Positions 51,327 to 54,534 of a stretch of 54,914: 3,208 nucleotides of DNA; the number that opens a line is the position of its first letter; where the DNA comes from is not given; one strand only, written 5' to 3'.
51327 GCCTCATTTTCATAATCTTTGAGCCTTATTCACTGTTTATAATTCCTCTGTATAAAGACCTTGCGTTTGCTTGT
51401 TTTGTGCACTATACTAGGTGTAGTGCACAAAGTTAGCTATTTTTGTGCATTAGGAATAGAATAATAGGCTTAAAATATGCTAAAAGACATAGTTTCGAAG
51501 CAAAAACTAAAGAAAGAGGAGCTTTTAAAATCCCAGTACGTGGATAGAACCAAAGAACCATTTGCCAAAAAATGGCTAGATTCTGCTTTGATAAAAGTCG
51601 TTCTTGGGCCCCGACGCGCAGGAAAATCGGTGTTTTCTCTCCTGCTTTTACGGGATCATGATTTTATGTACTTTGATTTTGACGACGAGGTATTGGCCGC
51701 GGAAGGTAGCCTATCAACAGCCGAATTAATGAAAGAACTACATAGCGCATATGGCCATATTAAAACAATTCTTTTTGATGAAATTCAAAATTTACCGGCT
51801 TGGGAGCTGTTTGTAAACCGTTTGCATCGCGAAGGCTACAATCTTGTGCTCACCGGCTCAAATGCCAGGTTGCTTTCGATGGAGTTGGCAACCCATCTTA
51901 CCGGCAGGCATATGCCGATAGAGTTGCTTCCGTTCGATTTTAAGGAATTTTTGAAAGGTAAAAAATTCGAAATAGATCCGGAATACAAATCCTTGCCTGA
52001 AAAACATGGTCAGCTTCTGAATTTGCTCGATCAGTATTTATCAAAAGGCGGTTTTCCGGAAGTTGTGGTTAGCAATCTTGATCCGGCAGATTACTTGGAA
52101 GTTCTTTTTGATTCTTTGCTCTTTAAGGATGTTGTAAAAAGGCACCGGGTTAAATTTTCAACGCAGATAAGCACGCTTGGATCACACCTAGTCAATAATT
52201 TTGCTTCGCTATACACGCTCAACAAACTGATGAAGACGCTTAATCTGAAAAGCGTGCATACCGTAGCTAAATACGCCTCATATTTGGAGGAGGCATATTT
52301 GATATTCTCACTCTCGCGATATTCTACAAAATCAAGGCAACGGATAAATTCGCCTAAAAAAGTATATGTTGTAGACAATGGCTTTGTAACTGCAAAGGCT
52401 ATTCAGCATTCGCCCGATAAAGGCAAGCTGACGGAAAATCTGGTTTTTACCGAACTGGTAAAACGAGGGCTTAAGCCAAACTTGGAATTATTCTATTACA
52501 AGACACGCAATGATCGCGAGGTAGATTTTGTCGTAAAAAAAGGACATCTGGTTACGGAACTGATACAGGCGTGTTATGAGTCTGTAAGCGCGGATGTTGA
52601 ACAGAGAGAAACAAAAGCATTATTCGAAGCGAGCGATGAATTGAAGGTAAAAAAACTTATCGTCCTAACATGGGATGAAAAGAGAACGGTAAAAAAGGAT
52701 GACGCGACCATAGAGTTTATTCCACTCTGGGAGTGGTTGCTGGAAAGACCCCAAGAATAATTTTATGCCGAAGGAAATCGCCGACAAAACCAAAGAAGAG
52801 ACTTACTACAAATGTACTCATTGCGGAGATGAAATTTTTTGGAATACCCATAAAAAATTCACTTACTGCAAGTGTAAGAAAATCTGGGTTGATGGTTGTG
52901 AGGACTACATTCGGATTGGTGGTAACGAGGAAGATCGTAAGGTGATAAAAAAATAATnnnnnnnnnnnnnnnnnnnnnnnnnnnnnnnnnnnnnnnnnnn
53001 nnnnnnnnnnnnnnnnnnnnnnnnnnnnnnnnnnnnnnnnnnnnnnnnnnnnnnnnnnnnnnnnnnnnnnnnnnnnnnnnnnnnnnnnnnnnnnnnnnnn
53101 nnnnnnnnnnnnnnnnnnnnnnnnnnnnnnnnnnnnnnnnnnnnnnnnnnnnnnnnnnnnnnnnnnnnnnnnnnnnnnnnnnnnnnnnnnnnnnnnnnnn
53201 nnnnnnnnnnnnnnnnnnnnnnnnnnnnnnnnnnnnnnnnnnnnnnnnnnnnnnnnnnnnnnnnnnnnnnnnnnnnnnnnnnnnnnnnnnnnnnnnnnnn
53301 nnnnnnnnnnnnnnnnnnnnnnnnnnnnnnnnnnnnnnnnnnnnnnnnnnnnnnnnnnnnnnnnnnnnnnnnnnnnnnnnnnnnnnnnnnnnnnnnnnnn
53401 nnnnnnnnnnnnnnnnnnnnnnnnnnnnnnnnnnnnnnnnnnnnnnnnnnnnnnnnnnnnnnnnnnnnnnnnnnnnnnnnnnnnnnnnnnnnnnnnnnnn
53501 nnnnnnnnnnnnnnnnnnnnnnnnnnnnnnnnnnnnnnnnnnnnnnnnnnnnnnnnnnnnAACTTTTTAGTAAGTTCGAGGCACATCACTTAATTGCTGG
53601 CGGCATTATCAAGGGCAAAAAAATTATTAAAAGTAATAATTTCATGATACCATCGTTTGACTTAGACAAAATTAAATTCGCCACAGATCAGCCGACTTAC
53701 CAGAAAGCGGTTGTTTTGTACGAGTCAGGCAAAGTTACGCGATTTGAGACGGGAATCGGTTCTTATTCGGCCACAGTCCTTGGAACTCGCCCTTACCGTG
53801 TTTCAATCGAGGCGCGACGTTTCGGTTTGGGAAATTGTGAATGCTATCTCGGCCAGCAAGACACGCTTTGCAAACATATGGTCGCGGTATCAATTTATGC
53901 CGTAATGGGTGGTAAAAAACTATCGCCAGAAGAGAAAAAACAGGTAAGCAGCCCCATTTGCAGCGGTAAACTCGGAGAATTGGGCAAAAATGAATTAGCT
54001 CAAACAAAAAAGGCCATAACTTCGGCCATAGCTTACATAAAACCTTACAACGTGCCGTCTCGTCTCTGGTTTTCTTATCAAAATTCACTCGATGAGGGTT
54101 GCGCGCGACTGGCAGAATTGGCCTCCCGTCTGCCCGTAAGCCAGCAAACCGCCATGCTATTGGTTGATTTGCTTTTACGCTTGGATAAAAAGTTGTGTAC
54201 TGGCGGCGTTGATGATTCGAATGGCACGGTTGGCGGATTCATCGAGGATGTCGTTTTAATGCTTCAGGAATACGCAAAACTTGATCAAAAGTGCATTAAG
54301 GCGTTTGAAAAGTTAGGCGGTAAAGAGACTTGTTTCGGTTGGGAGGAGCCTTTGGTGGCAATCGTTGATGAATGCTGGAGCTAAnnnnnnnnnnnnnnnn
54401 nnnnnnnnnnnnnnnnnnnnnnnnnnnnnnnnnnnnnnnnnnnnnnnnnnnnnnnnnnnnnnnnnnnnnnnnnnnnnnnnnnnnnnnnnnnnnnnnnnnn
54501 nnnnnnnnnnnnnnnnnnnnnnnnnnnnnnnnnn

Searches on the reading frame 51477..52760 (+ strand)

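Call 57: search_protein_families(library=pfam, proteins=[window:51477-52760:+], max_evalue=0.01)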
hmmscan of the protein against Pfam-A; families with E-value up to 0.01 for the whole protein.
window:51477-52760:+ (427 aa): 2 families
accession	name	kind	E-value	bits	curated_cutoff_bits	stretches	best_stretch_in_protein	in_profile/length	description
PF13173.12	AAA_14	-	1.3e-28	100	27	1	39-159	4-129/129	AAA domain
PF13635.12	DUF4143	-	1.1e-23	84.2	28.1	1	217-356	2-149/160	Domain of unknown function (DUF4143)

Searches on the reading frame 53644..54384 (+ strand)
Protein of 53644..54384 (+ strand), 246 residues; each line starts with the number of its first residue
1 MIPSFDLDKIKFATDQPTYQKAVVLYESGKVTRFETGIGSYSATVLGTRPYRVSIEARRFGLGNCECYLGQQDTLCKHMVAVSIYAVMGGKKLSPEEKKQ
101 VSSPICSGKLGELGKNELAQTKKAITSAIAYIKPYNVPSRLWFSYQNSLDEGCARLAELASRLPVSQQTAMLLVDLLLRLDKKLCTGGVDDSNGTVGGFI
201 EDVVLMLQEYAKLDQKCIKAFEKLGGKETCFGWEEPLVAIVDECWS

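Call 57: search_protein_families(library=pfam, proteins=[window:53644-54384:+], max_evalue=0.01)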
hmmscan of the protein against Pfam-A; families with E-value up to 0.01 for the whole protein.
window:53644-54384:+ (246 aa): 1 family
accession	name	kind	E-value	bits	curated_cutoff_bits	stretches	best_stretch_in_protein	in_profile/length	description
PF04434.22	SWIM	-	0.00098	19.1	19.6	1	51-85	1-36/38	SWIM zinc finger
